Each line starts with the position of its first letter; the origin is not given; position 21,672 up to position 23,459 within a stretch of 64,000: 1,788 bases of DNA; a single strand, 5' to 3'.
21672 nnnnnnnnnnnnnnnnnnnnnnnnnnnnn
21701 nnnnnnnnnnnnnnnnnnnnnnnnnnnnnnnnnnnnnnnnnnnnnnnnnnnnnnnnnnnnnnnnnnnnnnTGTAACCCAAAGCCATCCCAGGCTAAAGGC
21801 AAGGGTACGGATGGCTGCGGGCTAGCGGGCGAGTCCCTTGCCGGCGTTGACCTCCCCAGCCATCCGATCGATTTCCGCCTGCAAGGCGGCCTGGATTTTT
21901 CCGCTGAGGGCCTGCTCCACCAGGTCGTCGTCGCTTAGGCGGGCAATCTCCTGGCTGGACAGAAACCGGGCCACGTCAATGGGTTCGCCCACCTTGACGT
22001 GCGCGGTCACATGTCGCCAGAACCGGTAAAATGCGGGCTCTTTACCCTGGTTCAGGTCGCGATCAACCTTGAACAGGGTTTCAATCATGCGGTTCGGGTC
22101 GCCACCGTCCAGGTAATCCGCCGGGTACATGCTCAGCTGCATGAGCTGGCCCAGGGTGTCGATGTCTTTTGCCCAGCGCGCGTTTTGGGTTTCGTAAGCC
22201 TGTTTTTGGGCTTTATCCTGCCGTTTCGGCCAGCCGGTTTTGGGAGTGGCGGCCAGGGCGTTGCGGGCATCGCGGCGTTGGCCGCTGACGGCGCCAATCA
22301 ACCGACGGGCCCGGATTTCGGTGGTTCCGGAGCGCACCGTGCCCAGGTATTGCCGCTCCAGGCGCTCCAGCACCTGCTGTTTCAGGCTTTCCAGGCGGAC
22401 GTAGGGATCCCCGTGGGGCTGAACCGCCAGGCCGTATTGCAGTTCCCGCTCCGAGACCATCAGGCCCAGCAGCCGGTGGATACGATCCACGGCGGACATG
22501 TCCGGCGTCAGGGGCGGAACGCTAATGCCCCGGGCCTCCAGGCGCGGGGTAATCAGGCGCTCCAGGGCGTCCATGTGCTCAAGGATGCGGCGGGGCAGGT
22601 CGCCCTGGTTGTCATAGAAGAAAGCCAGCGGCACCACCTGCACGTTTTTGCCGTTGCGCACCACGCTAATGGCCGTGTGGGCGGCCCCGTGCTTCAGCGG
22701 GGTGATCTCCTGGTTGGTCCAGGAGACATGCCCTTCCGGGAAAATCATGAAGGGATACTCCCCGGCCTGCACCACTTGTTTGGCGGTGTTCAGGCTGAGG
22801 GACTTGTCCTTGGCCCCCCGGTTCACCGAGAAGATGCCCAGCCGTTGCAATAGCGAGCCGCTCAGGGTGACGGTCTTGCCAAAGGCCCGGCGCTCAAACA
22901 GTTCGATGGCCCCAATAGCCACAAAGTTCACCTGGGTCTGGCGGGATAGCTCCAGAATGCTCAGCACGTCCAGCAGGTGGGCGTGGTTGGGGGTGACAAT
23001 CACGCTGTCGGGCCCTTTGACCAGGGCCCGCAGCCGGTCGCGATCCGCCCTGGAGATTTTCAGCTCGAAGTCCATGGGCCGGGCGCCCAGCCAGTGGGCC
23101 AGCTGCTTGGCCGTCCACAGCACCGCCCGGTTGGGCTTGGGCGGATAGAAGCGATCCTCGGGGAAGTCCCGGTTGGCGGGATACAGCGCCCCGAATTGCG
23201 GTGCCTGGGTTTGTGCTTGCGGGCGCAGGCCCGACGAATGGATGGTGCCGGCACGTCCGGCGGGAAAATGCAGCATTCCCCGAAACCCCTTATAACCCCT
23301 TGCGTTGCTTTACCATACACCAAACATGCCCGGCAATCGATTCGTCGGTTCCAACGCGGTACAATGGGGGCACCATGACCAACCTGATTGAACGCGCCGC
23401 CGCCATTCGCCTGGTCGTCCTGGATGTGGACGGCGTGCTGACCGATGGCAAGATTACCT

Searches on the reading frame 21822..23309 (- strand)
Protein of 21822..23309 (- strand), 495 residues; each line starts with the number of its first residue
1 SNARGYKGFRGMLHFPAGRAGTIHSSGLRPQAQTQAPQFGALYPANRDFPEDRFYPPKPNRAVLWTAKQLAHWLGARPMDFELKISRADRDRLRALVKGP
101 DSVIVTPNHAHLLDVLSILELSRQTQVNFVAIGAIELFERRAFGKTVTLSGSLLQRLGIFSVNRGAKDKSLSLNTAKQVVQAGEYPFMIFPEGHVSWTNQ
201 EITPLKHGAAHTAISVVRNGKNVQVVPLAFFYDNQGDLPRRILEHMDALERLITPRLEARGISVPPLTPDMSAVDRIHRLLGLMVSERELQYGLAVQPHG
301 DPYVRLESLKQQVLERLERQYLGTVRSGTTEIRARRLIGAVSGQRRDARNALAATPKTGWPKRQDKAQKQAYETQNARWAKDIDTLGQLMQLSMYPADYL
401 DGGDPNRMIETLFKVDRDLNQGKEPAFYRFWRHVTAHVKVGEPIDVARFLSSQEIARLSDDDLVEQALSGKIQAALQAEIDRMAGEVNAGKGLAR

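Call 61: search_protein_families(library=pfam, proteins=[window:21822-23309:-], max_evalue=0.00001)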
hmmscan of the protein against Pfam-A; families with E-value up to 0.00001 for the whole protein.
window:21822-23309:- (495 aa): 1 family
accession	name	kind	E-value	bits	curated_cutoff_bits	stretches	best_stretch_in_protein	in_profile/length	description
PF01553.26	Acyltransferase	-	3.4e-13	50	23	1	102-229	15-130/132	Acyltransferase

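Call 89: search_protein_families(library=pfam, proteins=[window:21822-23309:-], max_evalue=0.001)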
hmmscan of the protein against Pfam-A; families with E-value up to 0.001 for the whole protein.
window:21822-23309:- (495 aa): 1 family
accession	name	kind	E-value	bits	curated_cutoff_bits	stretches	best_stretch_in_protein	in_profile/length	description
PF01553.26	Acyltransferase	-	3.4e-13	50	23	1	102-229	15-130/132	Acyltransferase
